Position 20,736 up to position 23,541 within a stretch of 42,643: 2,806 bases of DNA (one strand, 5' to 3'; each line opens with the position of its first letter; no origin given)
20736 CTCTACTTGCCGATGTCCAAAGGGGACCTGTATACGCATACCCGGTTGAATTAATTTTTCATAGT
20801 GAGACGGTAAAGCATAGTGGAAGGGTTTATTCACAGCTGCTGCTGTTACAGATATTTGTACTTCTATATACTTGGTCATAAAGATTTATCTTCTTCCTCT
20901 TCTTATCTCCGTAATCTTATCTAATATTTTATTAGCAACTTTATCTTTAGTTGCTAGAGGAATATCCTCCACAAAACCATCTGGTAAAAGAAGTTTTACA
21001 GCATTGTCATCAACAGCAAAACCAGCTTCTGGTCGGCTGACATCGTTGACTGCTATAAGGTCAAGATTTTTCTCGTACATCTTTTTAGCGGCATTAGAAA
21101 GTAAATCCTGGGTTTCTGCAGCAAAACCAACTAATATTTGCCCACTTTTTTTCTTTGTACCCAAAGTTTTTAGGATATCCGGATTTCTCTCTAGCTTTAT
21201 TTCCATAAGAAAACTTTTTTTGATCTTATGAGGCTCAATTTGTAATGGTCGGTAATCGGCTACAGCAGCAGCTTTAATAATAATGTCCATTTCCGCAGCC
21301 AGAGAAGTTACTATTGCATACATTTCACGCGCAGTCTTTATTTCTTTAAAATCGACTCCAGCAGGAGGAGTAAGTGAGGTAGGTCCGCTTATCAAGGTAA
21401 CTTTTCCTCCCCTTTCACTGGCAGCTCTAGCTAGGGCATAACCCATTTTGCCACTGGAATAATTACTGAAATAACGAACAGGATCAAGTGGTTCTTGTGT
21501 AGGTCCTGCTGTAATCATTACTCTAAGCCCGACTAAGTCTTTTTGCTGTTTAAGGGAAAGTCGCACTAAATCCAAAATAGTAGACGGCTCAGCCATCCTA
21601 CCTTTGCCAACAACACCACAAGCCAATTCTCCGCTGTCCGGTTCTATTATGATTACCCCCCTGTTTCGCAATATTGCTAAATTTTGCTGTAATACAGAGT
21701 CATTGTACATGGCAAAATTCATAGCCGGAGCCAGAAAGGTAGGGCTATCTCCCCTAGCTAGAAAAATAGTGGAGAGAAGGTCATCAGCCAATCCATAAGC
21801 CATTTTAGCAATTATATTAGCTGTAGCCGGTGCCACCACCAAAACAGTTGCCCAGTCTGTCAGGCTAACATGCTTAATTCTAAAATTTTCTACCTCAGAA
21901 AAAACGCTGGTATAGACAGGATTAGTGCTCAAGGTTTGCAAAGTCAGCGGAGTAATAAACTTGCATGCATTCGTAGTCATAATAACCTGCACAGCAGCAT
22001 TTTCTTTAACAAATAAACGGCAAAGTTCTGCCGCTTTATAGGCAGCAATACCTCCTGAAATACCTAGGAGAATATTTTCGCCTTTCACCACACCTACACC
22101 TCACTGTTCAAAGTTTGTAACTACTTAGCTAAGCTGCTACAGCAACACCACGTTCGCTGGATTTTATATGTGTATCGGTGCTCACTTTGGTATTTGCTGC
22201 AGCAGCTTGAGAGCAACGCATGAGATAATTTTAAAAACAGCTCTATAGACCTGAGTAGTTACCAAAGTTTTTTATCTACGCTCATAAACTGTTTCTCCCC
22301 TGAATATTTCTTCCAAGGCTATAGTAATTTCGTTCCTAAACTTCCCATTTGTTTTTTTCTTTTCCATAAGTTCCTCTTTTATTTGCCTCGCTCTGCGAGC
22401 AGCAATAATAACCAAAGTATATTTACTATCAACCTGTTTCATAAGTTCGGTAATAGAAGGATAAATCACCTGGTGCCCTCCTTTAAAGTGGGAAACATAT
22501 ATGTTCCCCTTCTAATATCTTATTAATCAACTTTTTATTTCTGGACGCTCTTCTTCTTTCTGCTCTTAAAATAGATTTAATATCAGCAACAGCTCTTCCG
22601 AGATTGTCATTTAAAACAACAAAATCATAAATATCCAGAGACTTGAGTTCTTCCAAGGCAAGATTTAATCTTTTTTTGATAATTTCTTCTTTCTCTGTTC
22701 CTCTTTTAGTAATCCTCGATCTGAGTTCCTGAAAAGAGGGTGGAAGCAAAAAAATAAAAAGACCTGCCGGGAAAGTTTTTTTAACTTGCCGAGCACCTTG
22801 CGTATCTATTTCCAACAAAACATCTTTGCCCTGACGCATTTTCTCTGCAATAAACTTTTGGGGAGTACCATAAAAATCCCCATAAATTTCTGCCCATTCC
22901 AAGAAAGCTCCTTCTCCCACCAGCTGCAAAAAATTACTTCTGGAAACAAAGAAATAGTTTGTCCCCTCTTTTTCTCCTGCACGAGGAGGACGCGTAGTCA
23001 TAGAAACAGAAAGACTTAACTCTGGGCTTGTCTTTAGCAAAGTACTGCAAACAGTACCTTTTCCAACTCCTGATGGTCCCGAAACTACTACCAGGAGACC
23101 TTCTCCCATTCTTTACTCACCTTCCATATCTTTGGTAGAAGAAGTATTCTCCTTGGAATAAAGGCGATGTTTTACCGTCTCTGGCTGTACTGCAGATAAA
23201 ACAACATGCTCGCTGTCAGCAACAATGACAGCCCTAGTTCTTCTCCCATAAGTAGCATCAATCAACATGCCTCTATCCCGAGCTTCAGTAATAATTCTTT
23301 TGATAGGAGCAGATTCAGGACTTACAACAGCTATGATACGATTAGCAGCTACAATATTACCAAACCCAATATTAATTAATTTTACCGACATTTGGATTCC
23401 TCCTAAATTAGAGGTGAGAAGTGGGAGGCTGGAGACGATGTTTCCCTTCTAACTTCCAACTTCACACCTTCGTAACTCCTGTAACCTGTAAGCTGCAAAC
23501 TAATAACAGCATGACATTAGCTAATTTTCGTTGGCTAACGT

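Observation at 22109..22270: Intact 146-bp MITE with 12-bp TIRs and the 8-bp target duplication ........, splitting the conserved rpoZ-coaBC junction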

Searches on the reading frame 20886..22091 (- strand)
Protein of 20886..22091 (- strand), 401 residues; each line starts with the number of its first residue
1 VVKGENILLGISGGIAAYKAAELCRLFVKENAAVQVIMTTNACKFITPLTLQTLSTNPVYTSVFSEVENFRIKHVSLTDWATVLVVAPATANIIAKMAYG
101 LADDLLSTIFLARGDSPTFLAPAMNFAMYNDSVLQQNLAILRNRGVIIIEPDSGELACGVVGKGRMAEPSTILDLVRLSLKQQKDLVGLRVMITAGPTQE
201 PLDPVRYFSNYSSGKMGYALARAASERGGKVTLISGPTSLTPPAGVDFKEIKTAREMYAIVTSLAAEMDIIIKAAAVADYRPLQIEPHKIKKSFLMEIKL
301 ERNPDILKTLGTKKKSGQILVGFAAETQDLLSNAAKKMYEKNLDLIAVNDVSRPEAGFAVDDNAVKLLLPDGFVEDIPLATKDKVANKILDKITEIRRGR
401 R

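Call 13: find_related_loci(query=window:20886-22091:-, collection=genome_contigs, flank=3000)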
Query window:20886-22091:- (401 aa) in genome_contigs; peptide patterns used: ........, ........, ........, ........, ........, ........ (x = any residue, [..] = any of these).
147 stretches matched a pattern; 7 encode a relative of the query (tblastn E <= 1e-3); 7 distinct loci.
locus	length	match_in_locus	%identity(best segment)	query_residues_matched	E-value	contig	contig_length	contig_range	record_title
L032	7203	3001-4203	84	1-401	0e+0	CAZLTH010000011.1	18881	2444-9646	MAG TPA_asm: uncultured Syntrophomonadaceae bacterium isolate binchicken_co140_202 genome assembly, contig: NODE_995_len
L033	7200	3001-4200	50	1-400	2e-124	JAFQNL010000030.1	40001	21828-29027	MAG: Oscillospiraceae bacterium isolate RGIG1979 Goat_Cecum.Co__c1791036, whole genome shotgun sequence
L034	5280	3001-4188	49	1-397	5e-124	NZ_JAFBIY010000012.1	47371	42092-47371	Faecalicatena contorta strain ET52 Prase_5_NODE_12_length_47371_cov_67.4154, whole genome shotgun sequence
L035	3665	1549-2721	50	2-393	1e-126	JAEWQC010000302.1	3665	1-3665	MAG: Bacillota bacterium isolate OH_SBrB_125 k127_616802, whole genome shotgun sequence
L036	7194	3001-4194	49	1-398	6e-122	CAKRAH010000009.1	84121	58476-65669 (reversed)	MAG: uncultured Dorea sp. isolate REFINED_METABAT215_TOP10_CONTIGS_1500_ASSEMBLY_K77_MERGED__Hadza_PheChl_Fiber-Hadza-Ne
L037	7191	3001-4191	52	6-401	2e-121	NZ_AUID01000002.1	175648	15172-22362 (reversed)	Proteocatella sphenisci DSM 23131 G558DRAFT_scaffold00002.2_C, whole genome shotgun sequence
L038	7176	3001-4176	45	1-393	2e-114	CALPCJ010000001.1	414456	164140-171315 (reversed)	Senimuribacter sp. DSM 106208 isolate Eubacteriaceae_gen_nov1_DSM106208 genome assembly, contig: NODE_1_length_414456_co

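Call 26: search_protein_families(library=pfam, proteins=[window:20886-22091:-])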
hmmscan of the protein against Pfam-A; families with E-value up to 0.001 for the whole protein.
window:20886-22091:- (401 aa): 2 families
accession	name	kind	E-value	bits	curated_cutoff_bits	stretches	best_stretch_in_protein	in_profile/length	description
PF04127.22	DFP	-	5.8e-71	238.6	22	1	187-367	2-185/186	DNA/pantothenate metabolism flavoprotein C-terminal domain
PF02441.25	Flavoprotein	-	6.4e-31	107.6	22.7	1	6-176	2-158/162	Flavoprotein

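Call 51: find_encoding_contigs(protein=window:20886-22091:-, flank=1500, max_places=10)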
Protein window:20886-22091:- (401 aa): no gene with exactly this product is on record in the collection.

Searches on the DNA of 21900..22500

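Call 7: search_rna_families(source=window, start=21900, end=22500, threshold=evalue, max_evalue=1)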
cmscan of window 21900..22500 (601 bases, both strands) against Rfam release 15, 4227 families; matches with E-value up to 1: 0.
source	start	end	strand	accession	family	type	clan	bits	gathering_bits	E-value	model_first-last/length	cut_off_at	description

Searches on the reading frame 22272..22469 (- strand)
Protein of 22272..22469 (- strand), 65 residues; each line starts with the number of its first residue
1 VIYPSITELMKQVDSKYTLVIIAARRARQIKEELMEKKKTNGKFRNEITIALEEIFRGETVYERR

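Call 26: search_protein_families(library=pfam, proteins=[window:22272-22469:-])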
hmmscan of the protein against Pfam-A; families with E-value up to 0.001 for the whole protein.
window:22272-22469:- (65 aa): 1 family
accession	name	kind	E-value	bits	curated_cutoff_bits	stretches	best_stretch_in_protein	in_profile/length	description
PF01192.27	RNA_pol_Rpb6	-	3.8e-15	56.1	26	1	8-59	1-50/53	RNA polymerase Rpb6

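Call 49: find_encoding_contigs(protein=window:22272-22469:-, flank=1500, max_places=10)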
Protein window:22272-22469:- (65 aa): 4 contigs read that carry it; 1 place shown.
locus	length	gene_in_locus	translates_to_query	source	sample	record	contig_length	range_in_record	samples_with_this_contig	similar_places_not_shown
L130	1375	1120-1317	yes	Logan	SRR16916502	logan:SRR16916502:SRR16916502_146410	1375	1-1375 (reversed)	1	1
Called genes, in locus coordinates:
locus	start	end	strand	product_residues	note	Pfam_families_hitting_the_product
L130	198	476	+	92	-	PF04025:RemA-like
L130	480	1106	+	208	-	PF00625:Guanylate_kin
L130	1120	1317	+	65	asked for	PF01192:RNA_pol_Rpb6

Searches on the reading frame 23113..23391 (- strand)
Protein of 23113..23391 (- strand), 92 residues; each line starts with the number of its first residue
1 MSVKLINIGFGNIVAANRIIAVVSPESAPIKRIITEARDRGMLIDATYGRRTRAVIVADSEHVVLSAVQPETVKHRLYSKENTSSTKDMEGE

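Call 26: search_protein_families(library=pfam, proteins=[window:23113-23391:-])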
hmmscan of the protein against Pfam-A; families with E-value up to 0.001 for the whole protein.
window:23113-23391:- (92 aa): 1 family
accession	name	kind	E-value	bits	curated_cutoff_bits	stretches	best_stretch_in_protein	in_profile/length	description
PF04025.18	RemA-like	-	1.3e-36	125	26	1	5-77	1-73/73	Extracellular matrix regulatory protein A-like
